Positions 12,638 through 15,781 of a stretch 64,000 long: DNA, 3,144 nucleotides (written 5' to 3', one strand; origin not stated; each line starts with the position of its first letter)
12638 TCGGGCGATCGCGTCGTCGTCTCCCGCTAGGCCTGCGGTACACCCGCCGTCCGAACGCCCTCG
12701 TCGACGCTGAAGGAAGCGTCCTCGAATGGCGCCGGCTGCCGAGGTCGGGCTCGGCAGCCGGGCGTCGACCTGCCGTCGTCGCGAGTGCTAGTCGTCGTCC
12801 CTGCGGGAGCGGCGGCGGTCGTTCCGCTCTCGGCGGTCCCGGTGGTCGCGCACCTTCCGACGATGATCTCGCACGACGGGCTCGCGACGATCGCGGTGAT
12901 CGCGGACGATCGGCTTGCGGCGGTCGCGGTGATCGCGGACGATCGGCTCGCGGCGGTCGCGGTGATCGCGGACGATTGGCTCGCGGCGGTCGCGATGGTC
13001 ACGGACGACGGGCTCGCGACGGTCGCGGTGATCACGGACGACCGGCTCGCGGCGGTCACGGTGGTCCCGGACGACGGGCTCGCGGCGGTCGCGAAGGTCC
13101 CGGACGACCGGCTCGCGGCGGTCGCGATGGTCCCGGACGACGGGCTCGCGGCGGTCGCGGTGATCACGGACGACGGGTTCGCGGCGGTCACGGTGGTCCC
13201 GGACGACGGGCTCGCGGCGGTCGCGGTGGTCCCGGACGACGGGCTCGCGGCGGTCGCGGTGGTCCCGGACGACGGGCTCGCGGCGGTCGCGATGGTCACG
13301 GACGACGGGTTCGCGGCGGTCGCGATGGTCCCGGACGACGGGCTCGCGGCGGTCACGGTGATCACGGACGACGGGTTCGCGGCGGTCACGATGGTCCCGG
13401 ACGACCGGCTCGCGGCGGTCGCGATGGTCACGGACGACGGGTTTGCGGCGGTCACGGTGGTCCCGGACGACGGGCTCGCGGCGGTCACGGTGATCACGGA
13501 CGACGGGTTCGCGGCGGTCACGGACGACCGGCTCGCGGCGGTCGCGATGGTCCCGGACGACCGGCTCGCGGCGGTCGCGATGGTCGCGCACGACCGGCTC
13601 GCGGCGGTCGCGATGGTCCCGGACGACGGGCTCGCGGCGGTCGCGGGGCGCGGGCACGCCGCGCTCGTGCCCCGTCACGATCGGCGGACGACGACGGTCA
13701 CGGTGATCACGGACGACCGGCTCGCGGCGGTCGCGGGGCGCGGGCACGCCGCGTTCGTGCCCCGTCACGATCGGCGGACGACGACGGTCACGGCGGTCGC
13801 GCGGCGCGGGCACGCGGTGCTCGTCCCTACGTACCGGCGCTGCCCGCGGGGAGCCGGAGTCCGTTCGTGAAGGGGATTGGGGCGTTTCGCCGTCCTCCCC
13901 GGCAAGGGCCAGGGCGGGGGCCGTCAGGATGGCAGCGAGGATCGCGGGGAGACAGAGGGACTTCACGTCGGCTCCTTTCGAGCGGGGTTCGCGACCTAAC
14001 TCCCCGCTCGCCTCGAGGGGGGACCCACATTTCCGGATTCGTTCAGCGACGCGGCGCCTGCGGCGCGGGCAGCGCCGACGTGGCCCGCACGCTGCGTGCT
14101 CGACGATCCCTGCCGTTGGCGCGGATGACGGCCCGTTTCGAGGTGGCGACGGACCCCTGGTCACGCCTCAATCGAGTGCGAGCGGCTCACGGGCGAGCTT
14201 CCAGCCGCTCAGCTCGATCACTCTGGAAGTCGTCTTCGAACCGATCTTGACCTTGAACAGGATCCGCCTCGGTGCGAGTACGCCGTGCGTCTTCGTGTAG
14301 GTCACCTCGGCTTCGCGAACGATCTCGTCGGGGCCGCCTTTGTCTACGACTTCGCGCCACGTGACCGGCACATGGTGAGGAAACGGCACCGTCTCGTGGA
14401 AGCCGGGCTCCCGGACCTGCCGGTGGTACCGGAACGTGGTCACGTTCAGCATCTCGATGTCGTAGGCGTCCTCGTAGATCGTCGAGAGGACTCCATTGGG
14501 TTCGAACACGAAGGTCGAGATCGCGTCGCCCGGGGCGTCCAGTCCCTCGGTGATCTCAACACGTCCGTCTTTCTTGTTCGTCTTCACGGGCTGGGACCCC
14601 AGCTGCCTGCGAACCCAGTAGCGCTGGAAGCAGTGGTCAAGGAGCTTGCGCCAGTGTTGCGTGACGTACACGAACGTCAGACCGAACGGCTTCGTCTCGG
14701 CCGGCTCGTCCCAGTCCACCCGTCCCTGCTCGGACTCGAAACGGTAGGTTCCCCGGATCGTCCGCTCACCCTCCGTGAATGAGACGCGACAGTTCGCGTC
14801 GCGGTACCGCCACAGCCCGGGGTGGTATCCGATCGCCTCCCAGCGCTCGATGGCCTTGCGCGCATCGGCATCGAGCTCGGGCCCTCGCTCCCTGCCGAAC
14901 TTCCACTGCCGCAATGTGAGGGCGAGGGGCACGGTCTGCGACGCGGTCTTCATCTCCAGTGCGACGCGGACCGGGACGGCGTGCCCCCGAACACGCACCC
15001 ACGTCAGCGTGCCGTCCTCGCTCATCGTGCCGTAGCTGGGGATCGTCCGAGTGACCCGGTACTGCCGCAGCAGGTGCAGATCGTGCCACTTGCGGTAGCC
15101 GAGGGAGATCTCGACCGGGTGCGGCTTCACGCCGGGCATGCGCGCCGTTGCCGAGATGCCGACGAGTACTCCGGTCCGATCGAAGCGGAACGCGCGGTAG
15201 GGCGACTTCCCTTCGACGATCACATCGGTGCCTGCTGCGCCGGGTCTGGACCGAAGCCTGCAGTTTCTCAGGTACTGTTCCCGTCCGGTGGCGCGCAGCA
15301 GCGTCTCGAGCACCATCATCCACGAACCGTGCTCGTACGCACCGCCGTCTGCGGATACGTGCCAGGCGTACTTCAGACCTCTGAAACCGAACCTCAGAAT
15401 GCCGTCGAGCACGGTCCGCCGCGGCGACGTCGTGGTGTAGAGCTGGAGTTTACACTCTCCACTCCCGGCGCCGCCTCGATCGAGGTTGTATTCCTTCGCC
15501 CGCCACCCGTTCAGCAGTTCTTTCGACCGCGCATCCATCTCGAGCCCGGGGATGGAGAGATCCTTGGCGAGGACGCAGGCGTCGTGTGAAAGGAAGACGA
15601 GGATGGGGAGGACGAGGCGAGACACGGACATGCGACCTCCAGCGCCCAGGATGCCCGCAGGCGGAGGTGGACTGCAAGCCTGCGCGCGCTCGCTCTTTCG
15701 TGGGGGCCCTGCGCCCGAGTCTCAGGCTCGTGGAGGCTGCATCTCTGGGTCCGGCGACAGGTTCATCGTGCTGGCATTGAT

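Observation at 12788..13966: Secreted protein built from ~25 tandem copies of an 11-aa Arg/Asp/His repeat (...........).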

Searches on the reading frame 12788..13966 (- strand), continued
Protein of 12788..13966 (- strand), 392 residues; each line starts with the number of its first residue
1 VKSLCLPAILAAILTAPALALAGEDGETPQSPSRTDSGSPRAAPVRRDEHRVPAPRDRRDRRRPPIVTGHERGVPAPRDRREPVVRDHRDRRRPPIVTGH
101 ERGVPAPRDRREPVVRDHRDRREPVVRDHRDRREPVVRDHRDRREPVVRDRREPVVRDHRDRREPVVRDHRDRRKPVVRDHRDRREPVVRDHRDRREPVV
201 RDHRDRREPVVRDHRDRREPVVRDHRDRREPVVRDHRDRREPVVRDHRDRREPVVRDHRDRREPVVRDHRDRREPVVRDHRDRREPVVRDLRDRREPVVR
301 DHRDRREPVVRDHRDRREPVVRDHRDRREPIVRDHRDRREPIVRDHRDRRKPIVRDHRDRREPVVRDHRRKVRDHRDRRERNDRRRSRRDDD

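Call 52: search_protein_families(library=padloc, proteins=[window:12791-13966:-], max_evalue=0.01)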
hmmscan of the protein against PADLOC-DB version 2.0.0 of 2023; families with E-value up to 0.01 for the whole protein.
window:12791-13966:- (392 aa): 0 families

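Call 56: find_homologous_proteins(query=A1, max_evalue=0.001)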
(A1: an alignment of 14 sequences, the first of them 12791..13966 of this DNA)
Query A1 (14 sequences) (392 aa, profile of the alignment): 821 proteins with E <= 0.001 among 8000 candidates; the best 120 are listed.
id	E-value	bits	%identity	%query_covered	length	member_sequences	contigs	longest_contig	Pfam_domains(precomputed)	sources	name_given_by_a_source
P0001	4.1e-71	256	46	57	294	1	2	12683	-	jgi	jgi:hypothetical protein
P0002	6.7e-53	197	42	54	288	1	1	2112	-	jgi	jgi:hypothetical protein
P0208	7.1e-48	181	60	22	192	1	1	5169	-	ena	-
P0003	5.3e-45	171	42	59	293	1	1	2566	-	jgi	jgi:hypothetical protein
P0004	4.1e-44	168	45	58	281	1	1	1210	-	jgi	jgi:hypothetical protein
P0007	6.1e-44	168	57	23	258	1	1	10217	-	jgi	jgi:hypothetical protein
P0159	3.3e-39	152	48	24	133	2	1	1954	-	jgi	jgi:hypothetical protein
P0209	1.6e-38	150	45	49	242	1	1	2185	-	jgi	jgi:hypothetical protein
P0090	2.0e-38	150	61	15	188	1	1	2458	-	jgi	jgi:hypothetical protein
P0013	3.7e-38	149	45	34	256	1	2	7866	-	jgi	jgi:hypothetical protein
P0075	2.9e-36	143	46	44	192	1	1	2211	-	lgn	-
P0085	1.6e-34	137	41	35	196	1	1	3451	-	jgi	jgi:uncharacterized protein (DUF433 family)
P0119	1.9e-34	137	57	21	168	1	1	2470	-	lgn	-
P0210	4.1e-34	136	45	35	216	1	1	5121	-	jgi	jgi:hypothetical protein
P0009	4.9e-34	136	42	53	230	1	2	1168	-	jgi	jgi:hypothetical protein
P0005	2.6e-32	130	48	24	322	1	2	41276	-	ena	-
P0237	3.3e-22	97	48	20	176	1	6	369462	-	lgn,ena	-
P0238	5.0e-22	96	38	29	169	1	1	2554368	-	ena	-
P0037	2.2e-18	85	51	24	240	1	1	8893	-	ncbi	-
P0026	2.3e-18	84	38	28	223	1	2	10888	-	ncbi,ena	-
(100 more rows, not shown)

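Call 60: predict_structure(protein=P0039)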
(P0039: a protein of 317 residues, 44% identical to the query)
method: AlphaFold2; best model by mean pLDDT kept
length: 317 residues; sequences in the alignment: 1
mean_pLDDT: 33.1   pTM: 0.19
mean pLDDT of the five models: 33.1, 30.5, 29.7, 29.4, 26.3
residues with pLDDT >= 90: 0; 70-90: 0; 50-70: 11; < 50: 306
segments of 3 or more residues with pLDDT < 50: 14-27, 29-34, 36-57, 59-89, 91-317
pLDDT, mean of each block of 10 residues (from residue 1): 50 47 44 44 41 41 39 38 45 41 34 33 29 29 26 24 27 33 29 28 29 23 23 26 32 32 28 28 31 28 28 26
secondary structure, 60 per line:
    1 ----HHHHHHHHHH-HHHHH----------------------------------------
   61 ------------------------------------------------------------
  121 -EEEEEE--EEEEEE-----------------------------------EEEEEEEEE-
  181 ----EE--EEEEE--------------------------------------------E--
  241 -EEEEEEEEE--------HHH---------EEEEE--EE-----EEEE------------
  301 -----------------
elements in order: H5-14 H16-20 E122-127 E130-135 E171-179 E189-193 E242-250 E271-275 E285-288

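Call 69: find_encoding_contigs(protein=P0044, flank=5000, max_places=1)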
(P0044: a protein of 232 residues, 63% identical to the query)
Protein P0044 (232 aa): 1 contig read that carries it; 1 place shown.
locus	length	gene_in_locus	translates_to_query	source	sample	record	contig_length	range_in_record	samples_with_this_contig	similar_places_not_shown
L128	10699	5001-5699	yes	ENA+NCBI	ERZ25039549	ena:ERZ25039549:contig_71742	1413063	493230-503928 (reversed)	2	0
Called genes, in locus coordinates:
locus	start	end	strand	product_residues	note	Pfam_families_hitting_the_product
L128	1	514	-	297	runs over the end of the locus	PF00378:ECH_1, PF16113:ECH_2, PF00378:ECH_1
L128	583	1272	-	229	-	-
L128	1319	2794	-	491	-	PF00724:Oxidored_FMN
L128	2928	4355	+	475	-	PF02308:MgtC, PF13194:DUF4010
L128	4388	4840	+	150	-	PF08534:Redoxin, PF00578:AhpC-TSA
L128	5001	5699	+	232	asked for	-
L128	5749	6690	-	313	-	PF02412:TSP_3 (weak)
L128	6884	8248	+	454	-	PF03358:FMN_red (faint)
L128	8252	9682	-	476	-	PF02233:PNTB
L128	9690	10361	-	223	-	PF12769:PNTB_4TM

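Call 70: find_encoding_contigs(protein=P0034, flank=5000, max_places=1)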
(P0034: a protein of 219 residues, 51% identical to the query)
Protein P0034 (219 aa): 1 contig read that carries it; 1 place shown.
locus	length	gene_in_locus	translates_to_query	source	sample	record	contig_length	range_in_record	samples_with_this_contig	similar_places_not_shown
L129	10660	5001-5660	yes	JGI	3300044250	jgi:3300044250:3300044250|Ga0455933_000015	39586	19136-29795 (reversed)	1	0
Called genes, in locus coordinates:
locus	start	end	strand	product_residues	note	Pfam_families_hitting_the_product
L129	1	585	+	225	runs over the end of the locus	PF00583:Acetyltransf_1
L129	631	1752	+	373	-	PF01988:VIT1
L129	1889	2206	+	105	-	-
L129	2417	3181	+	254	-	PF04832:SOUL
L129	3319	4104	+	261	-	PF13570:Beta-prop_ACSF4, PF13360:PQQ_2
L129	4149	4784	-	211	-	-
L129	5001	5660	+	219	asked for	-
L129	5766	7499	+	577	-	PF00246:Peptidase_M14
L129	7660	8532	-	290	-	PF08240:ADH_N, PF00107:ADH_zinc_N, PF13602:ADH_zinc_N_2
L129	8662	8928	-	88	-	-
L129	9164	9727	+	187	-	PF01618:MotA_ExbB (weak)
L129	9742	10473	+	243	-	-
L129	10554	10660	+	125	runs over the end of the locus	-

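Call 71: find_encoding_contigs(protein=P0238, flank=5000, max_places=1)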
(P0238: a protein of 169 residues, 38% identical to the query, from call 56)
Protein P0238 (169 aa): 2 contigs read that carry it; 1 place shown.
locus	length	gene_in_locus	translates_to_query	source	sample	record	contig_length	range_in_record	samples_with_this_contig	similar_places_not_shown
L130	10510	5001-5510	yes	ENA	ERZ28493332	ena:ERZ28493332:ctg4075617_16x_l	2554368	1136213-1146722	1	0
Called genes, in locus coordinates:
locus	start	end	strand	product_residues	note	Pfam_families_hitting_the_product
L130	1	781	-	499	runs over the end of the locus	PF02646:RmuC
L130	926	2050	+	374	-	PF01266:DAO, PF01494:FAD_binding_3 (faint), PF13450:NAD_binding_8 (weak), PF13738:Pyr_redox_3 (faint)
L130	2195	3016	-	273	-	PF05175:MTS (weak), PF01209:Ubie_methyltran, PF13489:Methyltransf_23, PF13847:Methyltransf_31, PF08241:Methyltransf_11, PF08242:Methyltransf_12, PF13649:Methyltransf_25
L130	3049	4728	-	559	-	PF01921:tRNA-synt_1f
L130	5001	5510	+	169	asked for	-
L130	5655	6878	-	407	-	PF07690:MFS_1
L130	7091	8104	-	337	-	PF00296:Bac_luciferase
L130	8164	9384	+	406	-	PF06965:Na_H_antiport_1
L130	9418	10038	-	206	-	PF02798:GST_N, PF13409:GST_N_2 (weak), PF14497:GST_C_3 (faint), PF13410:GST_C_2 (weak)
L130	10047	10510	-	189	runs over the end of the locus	PF00578:AhpC-TSA, PF08534:Redoxin, PF13098:Thioredoxin_2 (weak), PF00085:Thioredoxin (faint)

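Call 72: find_encoding_contigs(protein=P0237, flank=5000, max_places=1)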
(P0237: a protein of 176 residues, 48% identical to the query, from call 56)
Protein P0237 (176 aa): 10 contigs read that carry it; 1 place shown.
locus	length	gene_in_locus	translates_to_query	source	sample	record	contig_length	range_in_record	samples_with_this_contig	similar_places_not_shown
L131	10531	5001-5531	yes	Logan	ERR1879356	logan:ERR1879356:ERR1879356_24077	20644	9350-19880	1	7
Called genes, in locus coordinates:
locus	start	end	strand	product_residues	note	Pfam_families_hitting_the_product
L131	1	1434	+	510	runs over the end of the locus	PF00150:Cellulase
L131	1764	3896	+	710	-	-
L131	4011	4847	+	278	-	PF00795:CN_hydrolase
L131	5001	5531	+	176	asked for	-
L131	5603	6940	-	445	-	PF13088:BNR_2, PF02012:BNR (faint), PF15902:Sortilin-Vps10 (faint)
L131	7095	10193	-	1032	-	PF07992:Pyr_redox_2, PF00070:Pyr_redox, PF18267:Rubredoxin_C, PF04324:Fer2_BFD, PF03460:NIR_SIR_ferr, PF01077:NIR_SIR, PF00355:Rieske, PF13806:Rieske_2, +3 more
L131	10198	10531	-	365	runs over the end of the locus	?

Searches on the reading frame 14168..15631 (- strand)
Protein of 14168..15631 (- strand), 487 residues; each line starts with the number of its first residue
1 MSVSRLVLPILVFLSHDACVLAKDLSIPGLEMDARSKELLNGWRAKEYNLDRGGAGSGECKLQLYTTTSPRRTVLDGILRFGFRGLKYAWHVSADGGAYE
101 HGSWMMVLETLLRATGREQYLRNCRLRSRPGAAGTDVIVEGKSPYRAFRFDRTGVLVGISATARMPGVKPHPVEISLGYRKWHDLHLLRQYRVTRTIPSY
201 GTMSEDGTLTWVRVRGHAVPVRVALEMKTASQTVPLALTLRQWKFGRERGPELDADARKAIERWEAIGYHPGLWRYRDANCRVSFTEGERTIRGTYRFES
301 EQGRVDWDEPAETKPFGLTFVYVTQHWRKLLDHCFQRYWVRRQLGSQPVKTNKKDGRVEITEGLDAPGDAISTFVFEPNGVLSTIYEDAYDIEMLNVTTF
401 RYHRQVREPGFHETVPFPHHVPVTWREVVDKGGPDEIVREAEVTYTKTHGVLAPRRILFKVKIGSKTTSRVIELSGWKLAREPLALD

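Call 9: search_protein_families(library=pfam, proteins=[window:14168-15631:-], max_evalue=0.01)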
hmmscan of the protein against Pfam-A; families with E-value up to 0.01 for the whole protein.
window:14168-15631:- (487 aa): 0 families

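Call 10: search_protein_families(library=ncbifam, proteins=[window:14168-15631:-], max_evalue=0.01)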
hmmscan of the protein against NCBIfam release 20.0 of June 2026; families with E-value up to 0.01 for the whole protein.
window:14168-15631:- (487 aa): 0 families

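Call 48: find_homologous_proteins(query=window:14168-15631:-, max_evalue=0.001)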
Query window:14168-15631:-: 8000 candidates shared short words with the query, none scored E <= 0.001.

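Call 52: search_protein_families(library=padloc, proteins=[window:14168-15631:-], max_evalue=0.01)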
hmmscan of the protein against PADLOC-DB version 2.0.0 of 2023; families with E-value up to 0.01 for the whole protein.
window:14168-15631:- (487 aa): 0 families
